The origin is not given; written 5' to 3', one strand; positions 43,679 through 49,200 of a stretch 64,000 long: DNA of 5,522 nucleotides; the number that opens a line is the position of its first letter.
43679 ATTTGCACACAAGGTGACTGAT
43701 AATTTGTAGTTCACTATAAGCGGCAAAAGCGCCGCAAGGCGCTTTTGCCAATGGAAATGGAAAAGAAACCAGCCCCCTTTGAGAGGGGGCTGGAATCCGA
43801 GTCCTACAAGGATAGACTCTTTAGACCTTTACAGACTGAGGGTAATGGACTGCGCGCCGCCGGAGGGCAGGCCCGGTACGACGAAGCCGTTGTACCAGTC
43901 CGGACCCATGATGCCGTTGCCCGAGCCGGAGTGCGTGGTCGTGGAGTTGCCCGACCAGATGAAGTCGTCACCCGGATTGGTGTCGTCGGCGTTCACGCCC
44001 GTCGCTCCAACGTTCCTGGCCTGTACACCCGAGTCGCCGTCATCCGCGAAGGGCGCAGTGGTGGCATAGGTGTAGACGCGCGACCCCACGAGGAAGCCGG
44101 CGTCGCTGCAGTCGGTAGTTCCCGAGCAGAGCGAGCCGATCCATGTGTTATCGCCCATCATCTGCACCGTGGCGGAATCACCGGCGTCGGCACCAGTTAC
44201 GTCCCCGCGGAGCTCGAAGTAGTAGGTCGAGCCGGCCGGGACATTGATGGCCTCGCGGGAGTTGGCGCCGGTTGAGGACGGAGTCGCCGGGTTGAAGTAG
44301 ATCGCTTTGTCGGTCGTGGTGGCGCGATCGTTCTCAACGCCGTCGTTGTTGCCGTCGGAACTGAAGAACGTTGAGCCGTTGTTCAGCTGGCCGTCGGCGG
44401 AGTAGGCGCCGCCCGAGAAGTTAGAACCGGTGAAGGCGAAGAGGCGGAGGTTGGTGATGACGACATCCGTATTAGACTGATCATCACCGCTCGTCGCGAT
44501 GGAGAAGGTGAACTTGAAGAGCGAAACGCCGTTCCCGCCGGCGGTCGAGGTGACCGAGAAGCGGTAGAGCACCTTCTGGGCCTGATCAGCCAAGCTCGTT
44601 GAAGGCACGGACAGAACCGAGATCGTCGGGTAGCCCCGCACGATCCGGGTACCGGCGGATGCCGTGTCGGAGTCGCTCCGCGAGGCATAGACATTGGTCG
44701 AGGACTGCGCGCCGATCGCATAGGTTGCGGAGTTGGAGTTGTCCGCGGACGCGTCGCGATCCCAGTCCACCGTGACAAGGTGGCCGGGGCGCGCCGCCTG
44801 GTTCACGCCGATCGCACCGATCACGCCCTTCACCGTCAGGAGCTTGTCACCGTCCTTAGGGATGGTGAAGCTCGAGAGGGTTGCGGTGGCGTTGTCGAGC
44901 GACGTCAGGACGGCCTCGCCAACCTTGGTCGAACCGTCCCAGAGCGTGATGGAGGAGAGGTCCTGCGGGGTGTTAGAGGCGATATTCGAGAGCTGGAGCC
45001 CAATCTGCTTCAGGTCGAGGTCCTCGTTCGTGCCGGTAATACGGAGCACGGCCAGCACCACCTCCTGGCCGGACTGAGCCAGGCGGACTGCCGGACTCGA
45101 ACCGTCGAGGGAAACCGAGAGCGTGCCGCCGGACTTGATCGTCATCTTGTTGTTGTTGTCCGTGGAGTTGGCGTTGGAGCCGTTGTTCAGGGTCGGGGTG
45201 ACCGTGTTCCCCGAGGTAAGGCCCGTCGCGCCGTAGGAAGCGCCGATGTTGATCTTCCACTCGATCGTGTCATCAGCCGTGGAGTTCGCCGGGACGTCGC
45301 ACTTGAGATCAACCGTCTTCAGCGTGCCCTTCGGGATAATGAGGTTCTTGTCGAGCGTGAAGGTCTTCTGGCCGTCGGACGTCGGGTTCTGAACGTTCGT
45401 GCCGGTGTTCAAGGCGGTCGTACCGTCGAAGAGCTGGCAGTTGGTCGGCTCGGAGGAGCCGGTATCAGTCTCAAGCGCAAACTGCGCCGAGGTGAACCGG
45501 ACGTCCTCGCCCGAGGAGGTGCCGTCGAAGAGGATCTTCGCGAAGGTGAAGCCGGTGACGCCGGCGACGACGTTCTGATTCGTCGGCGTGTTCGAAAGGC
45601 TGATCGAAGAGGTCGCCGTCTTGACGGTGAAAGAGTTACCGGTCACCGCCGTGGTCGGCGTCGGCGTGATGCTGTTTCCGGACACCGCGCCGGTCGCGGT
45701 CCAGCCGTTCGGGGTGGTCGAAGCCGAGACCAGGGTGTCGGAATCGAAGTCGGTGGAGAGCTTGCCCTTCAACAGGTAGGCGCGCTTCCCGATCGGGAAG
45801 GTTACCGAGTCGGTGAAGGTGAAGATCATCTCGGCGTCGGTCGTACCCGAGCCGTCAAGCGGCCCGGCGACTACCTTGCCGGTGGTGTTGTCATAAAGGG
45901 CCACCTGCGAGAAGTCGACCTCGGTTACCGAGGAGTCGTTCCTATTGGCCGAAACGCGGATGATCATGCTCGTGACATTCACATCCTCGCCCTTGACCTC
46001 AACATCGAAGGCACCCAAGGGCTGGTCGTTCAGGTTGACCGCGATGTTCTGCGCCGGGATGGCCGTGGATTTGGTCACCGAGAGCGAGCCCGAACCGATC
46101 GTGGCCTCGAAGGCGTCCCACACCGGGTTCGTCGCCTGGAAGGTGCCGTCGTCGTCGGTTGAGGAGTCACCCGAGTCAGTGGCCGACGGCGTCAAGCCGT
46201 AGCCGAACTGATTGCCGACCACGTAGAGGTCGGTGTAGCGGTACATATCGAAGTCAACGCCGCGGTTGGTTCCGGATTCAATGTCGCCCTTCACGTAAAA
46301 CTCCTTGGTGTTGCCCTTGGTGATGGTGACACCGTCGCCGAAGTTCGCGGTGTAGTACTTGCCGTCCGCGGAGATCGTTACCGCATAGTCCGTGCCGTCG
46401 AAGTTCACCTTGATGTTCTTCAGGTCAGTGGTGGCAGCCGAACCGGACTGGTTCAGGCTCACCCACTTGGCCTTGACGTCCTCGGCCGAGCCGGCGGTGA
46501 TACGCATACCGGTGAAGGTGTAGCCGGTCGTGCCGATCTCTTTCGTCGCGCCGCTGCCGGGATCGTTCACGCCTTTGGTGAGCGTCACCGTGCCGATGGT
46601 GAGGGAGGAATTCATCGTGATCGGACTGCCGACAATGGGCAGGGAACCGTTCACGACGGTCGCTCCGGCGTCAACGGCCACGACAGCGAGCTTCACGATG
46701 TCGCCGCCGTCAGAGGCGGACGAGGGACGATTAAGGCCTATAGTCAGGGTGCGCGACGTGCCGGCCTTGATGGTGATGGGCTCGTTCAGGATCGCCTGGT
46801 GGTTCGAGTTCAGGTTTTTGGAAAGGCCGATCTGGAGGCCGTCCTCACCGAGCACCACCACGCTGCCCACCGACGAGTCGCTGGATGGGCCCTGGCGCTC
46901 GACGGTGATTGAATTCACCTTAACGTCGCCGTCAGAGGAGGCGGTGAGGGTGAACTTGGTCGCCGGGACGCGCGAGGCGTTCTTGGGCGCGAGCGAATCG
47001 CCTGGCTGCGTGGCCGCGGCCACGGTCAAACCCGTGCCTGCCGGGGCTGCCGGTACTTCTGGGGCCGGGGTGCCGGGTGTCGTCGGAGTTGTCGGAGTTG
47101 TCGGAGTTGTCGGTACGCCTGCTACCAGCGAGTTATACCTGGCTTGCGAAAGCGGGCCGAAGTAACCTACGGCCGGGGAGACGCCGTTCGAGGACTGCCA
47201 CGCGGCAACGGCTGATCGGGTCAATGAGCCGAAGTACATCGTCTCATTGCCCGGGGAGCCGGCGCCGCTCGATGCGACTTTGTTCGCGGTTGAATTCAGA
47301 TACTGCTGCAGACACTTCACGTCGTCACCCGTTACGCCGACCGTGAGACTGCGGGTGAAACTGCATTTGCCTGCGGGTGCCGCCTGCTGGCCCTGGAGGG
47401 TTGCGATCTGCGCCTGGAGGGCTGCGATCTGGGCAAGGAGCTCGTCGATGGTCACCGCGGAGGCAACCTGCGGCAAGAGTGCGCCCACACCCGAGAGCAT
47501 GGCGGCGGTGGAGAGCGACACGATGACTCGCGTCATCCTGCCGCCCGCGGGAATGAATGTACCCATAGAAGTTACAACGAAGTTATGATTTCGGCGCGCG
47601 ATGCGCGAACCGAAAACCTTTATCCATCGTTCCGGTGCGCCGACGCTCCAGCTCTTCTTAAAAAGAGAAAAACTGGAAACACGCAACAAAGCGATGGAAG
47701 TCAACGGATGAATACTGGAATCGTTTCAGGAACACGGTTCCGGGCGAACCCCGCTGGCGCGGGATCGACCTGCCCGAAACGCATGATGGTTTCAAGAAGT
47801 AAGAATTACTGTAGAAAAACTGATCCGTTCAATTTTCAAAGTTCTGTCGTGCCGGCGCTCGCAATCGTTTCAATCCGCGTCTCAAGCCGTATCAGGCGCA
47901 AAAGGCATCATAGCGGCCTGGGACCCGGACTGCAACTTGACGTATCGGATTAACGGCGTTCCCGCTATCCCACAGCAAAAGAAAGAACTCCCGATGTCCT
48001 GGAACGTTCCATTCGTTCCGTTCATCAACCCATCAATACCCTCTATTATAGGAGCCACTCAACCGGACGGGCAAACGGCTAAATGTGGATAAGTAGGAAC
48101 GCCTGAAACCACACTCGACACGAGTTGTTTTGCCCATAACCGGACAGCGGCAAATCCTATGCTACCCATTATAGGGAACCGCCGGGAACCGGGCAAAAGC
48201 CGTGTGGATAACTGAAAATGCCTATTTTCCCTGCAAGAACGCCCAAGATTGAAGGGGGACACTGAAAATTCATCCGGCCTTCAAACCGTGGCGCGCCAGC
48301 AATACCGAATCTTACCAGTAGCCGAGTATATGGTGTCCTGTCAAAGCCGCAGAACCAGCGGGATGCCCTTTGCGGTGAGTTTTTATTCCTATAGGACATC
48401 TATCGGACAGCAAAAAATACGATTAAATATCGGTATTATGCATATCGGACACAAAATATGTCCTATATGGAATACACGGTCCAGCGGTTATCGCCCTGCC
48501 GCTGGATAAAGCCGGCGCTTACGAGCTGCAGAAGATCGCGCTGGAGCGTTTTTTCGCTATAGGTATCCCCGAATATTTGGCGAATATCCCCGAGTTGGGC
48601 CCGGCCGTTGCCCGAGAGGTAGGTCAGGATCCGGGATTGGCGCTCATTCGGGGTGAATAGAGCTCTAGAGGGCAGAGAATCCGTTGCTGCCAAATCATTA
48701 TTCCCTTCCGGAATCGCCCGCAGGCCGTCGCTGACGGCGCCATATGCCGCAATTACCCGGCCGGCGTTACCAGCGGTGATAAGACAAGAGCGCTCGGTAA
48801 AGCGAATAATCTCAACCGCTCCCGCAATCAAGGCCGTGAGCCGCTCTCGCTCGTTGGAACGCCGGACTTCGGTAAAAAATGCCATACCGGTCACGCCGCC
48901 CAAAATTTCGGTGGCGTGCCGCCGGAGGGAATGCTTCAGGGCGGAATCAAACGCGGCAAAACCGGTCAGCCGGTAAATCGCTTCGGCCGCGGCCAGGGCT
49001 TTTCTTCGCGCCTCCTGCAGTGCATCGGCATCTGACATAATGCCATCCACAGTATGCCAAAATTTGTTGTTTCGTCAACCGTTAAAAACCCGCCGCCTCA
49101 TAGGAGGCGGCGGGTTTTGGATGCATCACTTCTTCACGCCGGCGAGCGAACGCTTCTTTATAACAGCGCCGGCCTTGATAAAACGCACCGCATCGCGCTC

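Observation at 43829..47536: Giant Thr/Ser-rich, PG-anchored surface protein adjacent to a 39-kb glycosylation island: candidate S-layer-like glycoprotein system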

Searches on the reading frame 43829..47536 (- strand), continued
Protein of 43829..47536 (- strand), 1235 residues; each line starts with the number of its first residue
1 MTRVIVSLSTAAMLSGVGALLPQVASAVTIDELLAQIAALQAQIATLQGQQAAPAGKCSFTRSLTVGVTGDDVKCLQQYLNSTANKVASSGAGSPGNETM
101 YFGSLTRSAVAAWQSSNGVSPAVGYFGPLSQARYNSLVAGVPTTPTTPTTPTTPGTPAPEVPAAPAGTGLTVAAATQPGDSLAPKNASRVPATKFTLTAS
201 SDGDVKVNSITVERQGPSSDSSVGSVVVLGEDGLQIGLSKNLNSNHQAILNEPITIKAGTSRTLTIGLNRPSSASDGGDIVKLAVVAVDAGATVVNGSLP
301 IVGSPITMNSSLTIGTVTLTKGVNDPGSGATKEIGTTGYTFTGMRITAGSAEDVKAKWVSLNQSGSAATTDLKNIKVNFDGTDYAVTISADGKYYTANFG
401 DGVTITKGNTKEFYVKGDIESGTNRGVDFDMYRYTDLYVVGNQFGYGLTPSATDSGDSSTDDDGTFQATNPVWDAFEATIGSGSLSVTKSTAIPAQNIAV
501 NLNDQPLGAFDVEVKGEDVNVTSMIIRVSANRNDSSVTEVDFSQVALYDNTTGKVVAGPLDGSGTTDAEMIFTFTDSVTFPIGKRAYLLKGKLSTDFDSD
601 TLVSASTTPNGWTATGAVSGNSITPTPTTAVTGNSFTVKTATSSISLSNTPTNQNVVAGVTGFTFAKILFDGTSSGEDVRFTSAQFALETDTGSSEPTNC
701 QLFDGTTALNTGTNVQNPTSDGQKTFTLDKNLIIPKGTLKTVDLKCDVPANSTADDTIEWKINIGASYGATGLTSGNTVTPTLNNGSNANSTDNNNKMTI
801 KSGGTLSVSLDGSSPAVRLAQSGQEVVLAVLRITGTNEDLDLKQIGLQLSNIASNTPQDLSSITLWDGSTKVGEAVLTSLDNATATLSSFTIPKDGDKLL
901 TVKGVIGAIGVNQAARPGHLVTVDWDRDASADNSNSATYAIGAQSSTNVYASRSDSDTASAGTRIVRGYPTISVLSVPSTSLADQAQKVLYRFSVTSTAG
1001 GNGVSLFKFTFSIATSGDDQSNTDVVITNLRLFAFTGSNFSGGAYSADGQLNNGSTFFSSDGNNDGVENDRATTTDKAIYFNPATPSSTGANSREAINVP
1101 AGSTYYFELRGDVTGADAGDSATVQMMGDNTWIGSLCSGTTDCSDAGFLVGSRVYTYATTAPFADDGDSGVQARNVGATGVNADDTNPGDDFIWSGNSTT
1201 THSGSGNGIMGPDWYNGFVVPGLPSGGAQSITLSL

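Call 52: search_protein_representatives(alignment_id=A1)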
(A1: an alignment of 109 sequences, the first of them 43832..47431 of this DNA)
Query: 109 sequences, 1194 profile positions. Proteins with E-value up to 0.001 (for the whole library): 29793; up to 1e-10: 16690; up to 1e-30: 3227. The best 150 are listed.
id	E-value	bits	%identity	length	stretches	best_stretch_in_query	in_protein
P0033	0.0e+00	1732.0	-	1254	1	6-1193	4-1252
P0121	0.0e+00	1633.5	-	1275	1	5-1194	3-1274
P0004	0.0e+00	1630.9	-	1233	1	9-1193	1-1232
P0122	0.0e+00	1472.3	-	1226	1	1-1193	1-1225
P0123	0.0e+00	1469.8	-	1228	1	8-1193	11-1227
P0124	0.0e+00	1456.5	-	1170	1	7-1194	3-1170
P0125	0.0e+00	1427.0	-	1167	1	8-1193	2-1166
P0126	0.0e+00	1397.4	-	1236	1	7-1194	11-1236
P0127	0.0e+00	1362.6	-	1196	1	6-1194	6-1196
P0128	0.0e+00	1362.5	-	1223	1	6-1193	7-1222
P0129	0.0e+00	1360.6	-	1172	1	5-1193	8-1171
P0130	0.0e+00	1355.9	-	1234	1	8-1193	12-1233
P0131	0.0e+00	1333.2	-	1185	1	7-1193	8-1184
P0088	0.0e+00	1304.2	-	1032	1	8-1016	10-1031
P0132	0.0e+00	1288.8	-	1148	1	8-1182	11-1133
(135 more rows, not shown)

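Call 61: search_protein_families(library=pfam, proteins=[P0009, P0016, P0084], max_evalue=0.01)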
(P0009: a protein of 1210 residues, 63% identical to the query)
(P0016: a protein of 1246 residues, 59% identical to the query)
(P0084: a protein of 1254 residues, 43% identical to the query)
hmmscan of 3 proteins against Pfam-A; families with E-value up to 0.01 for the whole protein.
P0009 (1210 aa): 1 family
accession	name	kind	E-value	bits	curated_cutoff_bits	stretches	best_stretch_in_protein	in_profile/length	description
PF01471.23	PG_binding_1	-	1.4e-07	32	23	1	81-132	1-44/57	Putative peptidoglycan binding domain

P0016 (1246 aa): 1 family
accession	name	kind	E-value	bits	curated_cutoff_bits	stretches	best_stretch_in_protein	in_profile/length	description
PF01471.23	PG_binding_1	-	2.7e-09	37.5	23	1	80-136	1-48/57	Putative peptidoglycan binding domain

P0084 (1254 aa): 2 families
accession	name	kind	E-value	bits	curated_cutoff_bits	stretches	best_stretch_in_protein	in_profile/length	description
PF01471.23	PG_binding_1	-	1.4e-07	32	23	1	79-135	1-55/57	Putative peptidoglycan binding domain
PF14282.11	FlxA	-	0.0065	17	26.3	0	34-66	49-81/101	FlxA-like protein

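Call 68: find_encoding_contigs(protein=P0002, flank=10000, max_places=1)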
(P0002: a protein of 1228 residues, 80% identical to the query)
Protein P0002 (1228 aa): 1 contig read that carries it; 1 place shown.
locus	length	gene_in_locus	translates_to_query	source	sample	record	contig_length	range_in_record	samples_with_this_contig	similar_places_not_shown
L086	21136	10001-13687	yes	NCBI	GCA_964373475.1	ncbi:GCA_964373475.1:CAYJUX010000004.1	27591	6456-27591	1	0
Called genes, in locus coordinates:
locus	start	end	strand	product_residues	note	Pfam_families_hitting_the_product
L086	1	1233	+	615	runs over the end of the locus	PF14528:LAGLIDADG_3 (weak), PF01592:NifU_N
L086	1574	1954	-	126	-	-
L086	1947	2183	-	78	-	-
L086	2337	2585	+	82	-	PF13370:Fer4_13, PF13459:Fer4_15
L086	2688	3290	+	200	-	PF02777:Sod_Fe_C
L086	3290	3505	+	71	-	-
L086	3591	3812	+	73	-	PF01106:NifU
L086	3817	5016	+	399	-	PF00089:Trypsin, PF13365:Trypsin_2, PF13180:PDZ_2, PF00595:PDZ (weak), PF17820:PDZ_6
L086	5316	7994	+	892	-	PF02861:Clp_N, PF23569:NBD_SMAX1, PF00004:AAA, PF17871:AAA_lid_9, PF00004:AAA, PF07724:AAA_2, PF07728:AAA_5, PF10431:ClpB_D2-small, +6 more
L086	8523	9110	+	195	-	PF08220:HTH_DeoR (weak)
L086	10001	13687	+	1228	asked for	-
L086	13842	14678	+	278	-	-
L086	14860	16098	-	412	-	PF01471:PG_binding_1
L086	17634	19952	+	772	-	PF13439:Glyco_transf_4, PF13579:Glyco_trans_4_4, PF20706:GT4-conflict, PF00534:Glycos_transf_1, PF13524:Glyco_trans_1_2, PF13692:Glyco_trans_1_4, PF13439:Glyco_transf_4, PF13579:Glyco_trans_4_4, +3 more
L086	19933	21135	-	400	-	?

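Call 69: find_encoding_contigs(protein=P0017, flank=10000, max_places=1)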
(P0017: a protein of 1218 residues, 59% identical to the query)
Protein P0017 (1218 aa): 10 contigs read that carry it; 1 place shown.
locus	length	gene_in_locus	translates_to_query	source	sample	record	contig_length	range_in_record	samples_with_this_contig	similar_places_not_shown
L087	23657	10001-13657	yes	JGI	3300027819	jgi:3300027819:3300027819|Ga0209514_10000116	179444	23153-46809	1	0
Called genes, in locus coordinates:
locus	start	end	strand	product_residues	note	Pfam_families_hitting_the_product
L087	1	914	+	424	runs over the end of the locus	PF00266:Aminotran_5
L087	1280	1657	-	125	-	-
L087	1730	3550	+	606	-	PF14528:LAGLIDADG_3 (weak), PF01592:NifU_N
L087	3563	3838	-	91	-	-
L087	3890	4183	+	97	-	PF13459:Fer4_15, PF13370:Fer4_13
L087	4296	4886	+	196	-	PF02777:Sod_Fe_C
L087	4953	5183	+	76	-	-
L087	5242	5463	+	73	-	PF01106:NifU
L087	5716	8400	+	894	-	PF02861:Clp_N, PF23569:NBD_SMAX1, PF00004:AAA, PF17871:AAA_lid_9, PF00004:AAA, PF07724:AAA_2, PF07728:AAA_5, PF10431:ClpB_D2-small, +5 more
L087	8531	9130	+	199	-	PF08220:HTH_DeoR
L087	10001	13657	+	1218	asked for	PF01471:PG_binding_1 (weak)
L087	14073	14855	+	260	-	PF13428:TPR_14 (faint), PF13431:TPR_17 (faint), PF13414:TPR_11 (faint), PF13424:TPR_12 (faint), PF23914:TPR_CcmH_CycH (weak), PF00515:TPR_1 (weak), PF07719:TPR_2 (faint), PF13181:TPR_8 (weak)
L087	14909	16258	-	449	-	PF01471:PG_binding_1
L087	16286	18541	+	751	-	PF13439:Glyco_transf_4, PF13579:Glyco_trans_4_4, PF00534:Glycos_transf_1, PF13692:Glyco_trans_1_4, PF13524:Glyco_trans_1_2, PF13439:Glyco_transf_4, PF13579:Glyco_trans_4_4, PF00534:Glycos_transf_1, +2 more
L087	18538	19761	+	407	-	PF13579:Glyco_trans_4_4, PF13439:Glyco_transf_4, PF20706:GT4-conflict, PF00534:Glycos_transf_1, PF13692:Glyco_trans_1_4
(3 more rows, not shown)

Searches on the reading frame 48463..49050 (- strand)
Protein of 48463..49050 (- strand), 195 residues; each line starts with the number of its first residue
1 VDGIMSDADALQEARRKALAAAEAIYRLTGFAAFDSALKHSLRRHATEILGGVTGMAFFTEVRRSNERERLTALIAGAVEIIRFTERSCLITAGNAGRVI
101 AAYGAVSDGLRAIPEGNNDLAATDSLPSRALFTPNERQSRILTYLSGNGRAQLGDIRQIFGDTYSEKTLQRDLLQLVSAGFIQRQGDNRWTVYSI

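Call 5: search_protein_families(library=pfam, proteins=[window:48463-49050:-], max_evalue=0.01)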
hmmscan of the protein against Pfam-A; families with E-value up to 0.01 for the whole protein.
window:48463-49050:- (195 aa): 1 family
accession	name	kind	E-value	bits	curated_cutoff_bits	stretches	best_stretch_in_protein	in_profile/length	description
PF08220.18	HTH_DeoR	-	0.0012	19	21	1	137-184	1-46/57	DeoR-like helix-turn-helix domain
